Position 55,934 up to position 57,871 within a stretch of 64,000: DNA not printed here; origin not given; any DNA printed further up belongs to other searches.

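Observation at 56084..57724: Chimeric ORF: PHP-like/Walker-A ATPase head fused in frame to the C-terminal tail of a type I HsdR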

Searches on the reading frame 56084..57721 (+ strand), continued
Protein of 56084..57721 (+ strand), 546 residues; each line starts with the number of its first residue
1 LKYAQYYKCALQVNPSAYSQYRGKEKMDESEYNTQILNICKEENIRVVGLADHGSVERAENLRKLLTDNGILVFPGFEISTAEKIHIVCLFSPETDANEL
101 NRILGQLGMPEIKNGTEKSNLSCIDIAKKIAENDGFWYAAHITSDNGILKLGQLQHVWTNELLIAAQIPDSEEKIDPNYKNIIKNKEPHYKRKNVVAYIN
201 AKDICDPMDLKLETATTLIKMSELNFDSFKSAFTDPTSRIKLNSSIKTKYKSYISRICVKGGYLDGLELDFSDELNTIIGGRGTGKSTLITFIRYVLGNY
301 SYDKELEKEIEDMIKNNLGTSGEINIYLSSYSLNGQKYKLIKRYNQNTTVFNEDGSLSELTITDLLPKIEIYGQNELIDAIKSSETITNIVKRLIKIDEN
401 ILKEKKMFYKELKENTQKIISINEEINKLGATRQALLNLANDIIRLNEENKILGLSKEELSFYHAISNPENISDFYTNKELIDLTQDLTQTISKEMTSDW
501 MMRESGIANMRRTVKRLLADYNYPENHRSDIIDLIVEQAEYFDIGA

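Call 28: find_encoding_contigs(protein=P0133, flank=10000, max_places=5)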
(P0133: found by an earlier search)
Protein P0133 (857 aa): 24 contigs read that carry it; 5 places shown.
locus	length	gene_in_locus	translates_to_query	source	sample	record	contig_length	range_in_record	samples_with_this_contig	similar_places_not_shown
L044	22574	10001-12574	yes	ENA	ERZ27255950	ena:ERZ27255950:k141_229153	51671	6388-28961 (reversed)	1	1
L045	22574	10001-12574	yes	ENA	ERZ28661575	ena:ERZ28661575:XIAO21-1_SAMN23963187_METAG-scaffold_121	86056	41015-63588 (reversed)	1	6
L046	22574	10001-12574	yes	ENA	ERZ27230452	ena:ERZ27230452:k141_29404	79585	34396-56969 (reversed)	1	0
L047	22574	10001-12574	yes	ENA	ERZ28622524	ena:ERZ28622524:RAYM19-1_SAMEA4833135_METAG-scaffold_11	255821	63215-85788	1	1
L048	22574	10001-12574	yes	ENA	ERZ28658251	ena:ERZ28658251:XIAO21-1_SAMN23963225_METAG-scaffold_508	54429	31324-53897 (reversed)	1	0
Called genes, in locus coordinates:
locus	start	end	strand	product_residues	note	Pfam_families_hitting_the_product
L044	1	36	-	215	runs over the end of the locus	PF00881:Nitroreductase, PF14512:TM1586_NiRdase (weak)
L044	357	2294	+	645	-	PF02771:Acyl-CoA_dh_N, PF02770:Acyl-CoA_dh_M, PF00441:Acyl-CoA_dh_1, PF08028:Acyl-CoA_dh_2, PF22924:ACOX_C_alpha1 (weak), PF00766:ETF_alpha, PF00301:Rubredoxin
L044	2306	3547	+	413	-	PF00753:Lactamase_B, PF19583:ODP, PF00258:Flavodoxin_1, PF12724:Flavodoxin_5 (weak)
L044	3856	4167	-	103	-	PF19385:DUF5960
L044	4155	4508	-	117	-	-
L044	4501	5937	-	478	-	PF00817:IMS, PF11798:IMS_HHH (faint), PF11799:IMS_C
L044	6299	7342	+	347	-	PF02086:MethyltransfD12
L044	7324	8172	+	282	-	PF02086:MethyltransfD12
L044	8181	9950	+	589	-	PF02981:FokI_D1, PF02980:FokI_dom_2, PF16902:FokI_D3, PF09254:FokI_cleav_dom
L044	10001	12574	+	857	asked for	PF13476:AAA_23 (weak)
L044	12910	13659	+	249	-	PF25425:YfjL_N, PF24911:YfjL_C (weak)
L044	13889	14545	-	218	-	-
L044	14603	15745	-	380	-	PF05636:HIGH_NTase1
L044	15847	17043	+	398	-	PF00871:Acetate_kinase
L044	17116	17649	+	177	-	PF02620:YceD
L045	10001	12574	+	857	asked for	PF13476:AAA_23 (weak)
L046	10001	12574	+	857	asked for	PF13476:AAA_23 (weak)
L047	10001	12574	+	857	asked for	PF13476:AAA_23 (weak)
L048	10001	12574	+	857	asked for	PF13476:AAA_23 (weak)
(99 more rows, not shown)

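Call 48: search_protein_families(library=padloc, proteins=[window:56084-57721:+, P0005, L001:8181-9947:+], max_evalue=0.001)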
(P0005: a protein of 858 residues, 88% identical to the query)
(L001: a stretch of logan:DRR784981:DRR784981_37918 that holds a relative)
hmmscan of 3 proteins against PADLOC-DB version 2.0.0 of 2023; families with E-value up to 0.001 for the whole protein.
window:56084-57721:+ (546 aa): 14 families
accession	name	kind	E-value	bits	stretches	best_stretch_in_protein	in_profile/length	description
PDLC03040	REase_I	-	7.3e-18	61.8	1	378-542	855-1021/1029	Type I restriction enzyme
PDLC02208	Ppl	-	6.1e-17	59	1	71-383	80-396/894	-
PDLC04934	PDC-S15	-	2.9e-08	31.2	1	463-539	332-408/416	-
PDLC03863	LmuB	-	9.4e-08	29.2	1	253-402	4-132/610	-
PDLC03862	LmuB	-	4.4e-07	26.6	1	268-313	22-65/643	-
PDLC03859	LmuB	-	4.8e-07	27.4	1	253-380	4-117/611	-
PDLC03867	LmuB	-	4.2e-06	23.5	1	251-306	3-58/605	-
PDLC04135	mad3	-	9.5e-06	23.4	1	264-447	13-215/374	mads_3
PDLC00099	GajA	-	3.3e-05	21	1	265-304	21-60/626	AAA ATPase domain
PDLC04927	PDC-S15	-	6.8e-05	19.9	1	469-538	339-408/422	-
PDLC00290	PtuA1|PtuA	-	0.00016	19.1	1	267-440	17-187/414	AAA ATPase domain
PDLC02979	AriA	-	0.00017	19.5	1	264-533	15-268/373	-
PDLC00096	GajA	-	0.00017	18.4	1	265-338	16-90/630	AAA ATPase domain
PDLC00071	GajA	-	0.00036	17.5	0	263-320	13-69/588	AAA ATPase domain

P0005 (858 aa): 3 families
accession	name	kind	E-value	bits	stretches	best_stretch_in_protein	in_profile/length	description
PDLC02208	Ppl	-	7.3e-41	138.2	2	702-852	739-888/894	-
PDLC03859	LmuB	-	2.4e-06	25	1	253-398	4-130/611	-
PDLC03863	LmuB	-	3.6e-06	23.9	1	253-402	4-132/610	-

L001:8181-9947:+ (589 aa): 1 family
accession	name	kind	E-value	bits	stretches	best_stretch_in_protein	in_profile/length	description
PDLC03477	REase_II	-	5.9e-150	498.8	1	4-565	14-602/616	Type II restriction enzyme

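Call 49: search_solved_structures(query=window:56084-57721:+, max_evalue=0.01)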
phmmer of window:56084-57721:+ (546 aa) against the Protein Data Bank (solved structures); distinct sequences matched with E-value up to 0.01: 1.
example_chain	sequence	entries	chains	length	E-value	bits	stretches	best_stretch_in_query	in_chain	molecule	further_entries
1e69_A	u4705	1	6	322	0.0041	19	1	269-352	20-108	CHROMOSOME SEGREGATION SMC PROTEIN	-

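Call 58: find_encoding_contigs(protein=P0021, flank=7000, max_places=2)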
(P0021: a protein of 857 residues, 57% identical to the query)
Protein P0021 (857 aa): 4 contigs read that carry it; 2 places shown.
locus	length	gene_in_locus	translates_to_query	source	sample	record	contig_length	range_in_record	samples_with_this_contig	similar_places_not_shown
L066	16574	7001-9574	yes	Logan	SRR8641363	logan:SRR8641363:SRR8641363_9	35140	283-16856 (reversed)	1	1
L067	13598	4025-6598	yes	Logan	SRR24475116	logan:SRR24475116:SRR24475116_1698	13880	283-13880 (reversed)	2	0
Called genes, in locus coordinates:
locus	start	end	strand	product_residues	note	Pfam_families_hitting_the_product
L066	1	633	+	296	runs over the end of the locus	PF10609:ParA (weak), PF13614:AAA_31 (faint), PF01656:CbiA, PF13187:Fer4_9 (faint), PF00037:Fer4 (faint), PF12837:Fer4_6 (faint), PF13237:Fer4_10 (weak), PF13484:Fer4_16 (faint), +1 more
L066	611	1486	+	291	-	PF01656:CbiA, PF10609:ParA (faint), PF12837:Fer4_6 (faint), PF14697:Fer4_21, PF12838:Fer4_7 (weak), PF00037:Fer4 (weak)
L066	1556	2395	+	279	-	PF10609:ParA, PF01656:CbiA, PF13614:AAA_31 (faint)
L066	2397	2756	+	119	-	PF02579:Nitro_FeMo-Co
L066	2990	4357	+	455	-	PF01555:N6_N4_Mtase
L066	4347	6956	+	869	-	PF00270:DEAD (weak), PF04851:ResIII, PF27159:HI_1054_N, PF27365:HI_1054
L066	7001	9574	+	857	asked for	PF00005:ABC_tran (faint)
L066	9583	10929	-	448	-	PF03432:Relaxase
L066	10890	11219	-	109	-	PF21983:NikA-like, PF05713:MobC (weak)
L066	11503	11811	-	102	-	-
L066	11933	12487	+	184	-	PF02082:Rrf2 (faint), PF08220:HTH_DeoR (weak), PF08279:HTH_11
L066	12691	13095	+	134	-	PF00005:ABC_tran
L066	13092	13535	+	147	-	PF13304:AAA_21 (weak)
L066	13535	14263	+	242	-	PF24686:FLQE3_permease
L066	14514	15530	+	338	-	-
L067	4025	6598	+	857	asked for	PF00005:ABC_tran (faint)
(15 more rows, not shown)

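Call 59: find_encoding_contigs(protein=P0058, flank=7000, max_places=3)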
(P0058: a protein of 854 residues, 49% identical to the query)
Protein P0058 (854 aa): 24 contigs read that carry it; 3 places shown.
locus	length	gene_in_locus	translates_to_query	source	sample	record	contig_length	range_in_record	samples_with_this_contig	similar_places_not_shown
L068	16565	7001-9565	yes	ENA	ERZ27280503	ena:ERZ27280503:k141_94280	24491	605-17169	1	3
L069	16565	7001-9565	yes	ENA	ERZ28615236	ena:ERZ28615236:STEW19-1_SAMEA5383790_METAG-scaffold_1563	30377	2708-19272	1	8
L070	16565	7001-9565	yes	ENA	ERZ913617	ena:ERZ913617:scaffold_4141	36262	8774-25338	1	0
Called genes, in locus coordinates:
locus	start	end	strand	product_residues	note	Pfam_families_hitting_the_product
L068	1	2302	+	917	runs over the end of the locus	PF02384:N6_Mtase (faint), PF20473:MmeI_Mtase, PF07669:Eco57I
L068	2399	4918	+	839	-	PF08665:PglZ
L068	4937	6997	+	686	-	PF20442:BrxL_N, PF13337:BrxL_ATPase, PF05362:Lon_C (weak)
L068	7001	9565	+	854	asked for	PF02463:SMC_N, PF13476:AAA_23 (weak)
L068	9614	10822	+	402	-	PF19888:DUF6361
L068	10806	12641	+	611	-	-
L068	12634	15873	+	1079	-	PF00270:DEAD (faint), PF04851:ResIII (weak), PF00271:Helicase_C (weak)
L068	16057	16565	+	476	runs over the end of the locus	-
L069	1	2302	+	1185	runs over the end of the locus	PF02384:N6_Mtase (faint), PF20473:MmeI_Mtase, PF07669:Eco57I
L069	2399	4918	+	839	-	PF08665:PglZ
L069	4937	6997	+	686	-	PF20442:BrxL_N, PF13337:BrxL_ATPase, PF05362:Lon_C (weak)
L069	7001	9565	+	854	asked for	PF02463:SMC_N, PF13476:AAA_23 (weak)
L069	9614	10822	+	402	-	PF19888:DUF6361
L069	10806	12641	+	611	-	-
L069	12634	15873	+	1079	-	PF00270:DEAD (faint), PF04851:ResIII (weak), PF00271:Helicase_C (weak)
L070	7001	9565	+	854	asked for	PF02463:SMC_N, PF13476:AAA_23 (weak)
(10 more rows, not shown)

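Call 67: predict_structure(alignment_id=A3)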
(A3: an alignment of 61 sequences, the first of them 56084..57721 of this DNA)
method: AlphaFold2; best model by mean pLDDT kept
length: 546 residues; sequences in the alignment: 61
mean_pLDDT: 83.4   pTM: 0.65
mean pLDDT of the five models: 83.4, 83.0, 81.1, 79.3, 78.8
residues with pLDDT >= 90: 215; 70-90: 248; 50-70: 72; < 50: 11
segments of 3 or more residues with pLDDT < 50: 471-477, 543-546
pLDDT, mean of each block of 10 residues (from residue 1): 87 90 84 98 98 84 97 95 92 96 87 76 96 96 78 83 91 83 89 92 93 95 95 92 78 91 90 72 71 87 83 87 93 91 93 95 81 70 76 70 86 90 80 74 72 63 61 49 76 70 69 85 82 75 44
secondary structure, 60 per line:
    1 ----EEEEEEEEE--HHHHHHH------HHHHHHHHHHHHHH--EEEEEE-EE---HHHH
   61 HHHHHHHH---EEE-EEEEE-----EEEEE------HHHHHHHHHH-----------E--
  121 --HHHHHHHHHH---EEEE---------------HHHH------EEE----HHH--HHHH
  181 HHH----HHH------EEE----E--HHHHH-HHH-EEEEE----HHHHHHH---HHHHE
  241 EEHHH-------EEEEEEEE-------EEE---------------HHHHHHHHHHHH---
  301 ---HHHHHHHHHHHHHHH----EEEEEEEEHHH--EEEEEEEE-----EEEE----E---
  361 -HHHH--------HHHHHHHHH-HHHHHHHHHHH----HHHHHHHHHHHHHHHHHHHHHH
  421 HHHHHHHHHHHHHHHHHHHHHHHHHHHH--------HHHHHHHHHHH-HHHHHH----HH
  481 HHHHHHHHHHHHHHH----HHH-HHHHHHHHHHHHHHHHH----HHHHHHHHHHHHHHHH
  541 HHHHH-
elements in order: E5-13 H16-22 H29-42 E45-50 H57-68 E72-74 E76-80 E86-90 H97-106 H123-132 E136-139 H155-158 E165-167 H177-183 E197-199 H207-211 E217-221 H226-232 H236-239 E240-242 E253-260 E268-270 H286-297 H304-318 E323-330 E336-343 E349-352 H362-365 H374-382 H384-394 H399-448 H457-467 H469-474 H479-495 H504-520 H525-545

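Call 69: fold_search(model_id=the predicted structure, library=pdb)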
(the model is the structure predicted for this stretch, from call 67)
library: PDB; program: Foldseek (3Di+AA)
matches with E <= 10: 709; with E <= 0.001: 25
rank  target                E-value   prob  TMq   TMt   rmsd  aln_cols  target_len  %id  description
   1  5zb8_B                1.6e-06  1.00  0.32  0.43  18.4       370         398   13  Crystal structure of the novel lesion-specific endonuclease PfuEndoQ from Pyrococcus furiosus (released 2018-04-04)
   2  5zb8_A                2.2e-06  1.00  0.33  0.43  18.2       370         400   13  Crystal structure of the novel lesion-specific endonuclease PfuEndoQ from Pyrococcus furiosus (released 2018-04-04)
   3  8i4w_B                5.1e-06  1.00  0.21  0.24  22.7       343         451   16  Cryo-EM structure of 5-subunit Smc5/6 head region (released 2024-06-26)
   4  7rty_A                6.7e-06  1.00  0.28  0.57   5.4       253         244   11  Crystal Structure of PsfC from Pseudomonas syringae PB-5123 (released 2021-09-15)
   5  5zb8_C                9.9e-06  1.00  0.33  0.43  18.5       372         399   13  Crystal structure of the novel lesion-specific endonuclease PfuEndoQ from Pyrococcus furiosus (released 2018-04-04)
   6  5h67_A                1.0e-05  1.00  0.21  0.50   8.8       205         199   17  Crystal structure of the Bacillus subtilis SMC head domain complexed with the cognate ScpA C-terminal domain and soake (released 2017-03-15)
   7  7k30_A                1.5e-05  1.00  0.33  0.45  18.5       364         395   12  Crystal structure of Endonuclease Q complex with 27-mer duplex substrate with dU at the active site (released 2021-03-17)
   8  5h66_A                2.7e-05  1.00  0.20  0.49   9.2       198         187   18  Crystal structure of the Bacillus subtilis SMC head domain complexed with the cognate ScpA C-terminal domain (released 2017-03-15)
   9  7ug9                  3.9e-05  1.00  0.25  0.57   4.7       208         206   15  Crystal structure of RNase AM PHP domain (released 2022-08-31)
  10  8hqs_B                3.9e-05  1.00  0.20  0.26  19.3       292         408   15  Cryo-EM structure of 8-subunit Smc5/6 head region (released 2024-06-19)
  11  6qpw_A                4.2e-05  1.00  0.19  0.49   8.0       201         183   19  Structural basis of cohesin ring opening (released 2020-02-05)
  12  3qkr_A                4.4e-05  1.00  0.19  0.44   9.3       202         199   22  Mre11 Rad50 binding domain bound to Rad50 (released 2011-03-30)
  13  8i4x_B                4.4e-05  1.00  0.22  0.12  39.2       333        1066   16  Cryo-EM structure of 5-subunit Smc5/6 (released 2024-06-26)
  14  7yqh_B                1.7e-04  1.00  0.22  0.12  38.9       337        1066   15  Cryo-EM structure of 8-subunit Smc5/6 (released 2024-01-31)
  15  5z68_C                2.1e-04  1.00  0.20  0.28  24.0       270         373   15  Structure of the recombination mediator protein RecF-ATP in RecFOR pathway (released 2018-04-18)
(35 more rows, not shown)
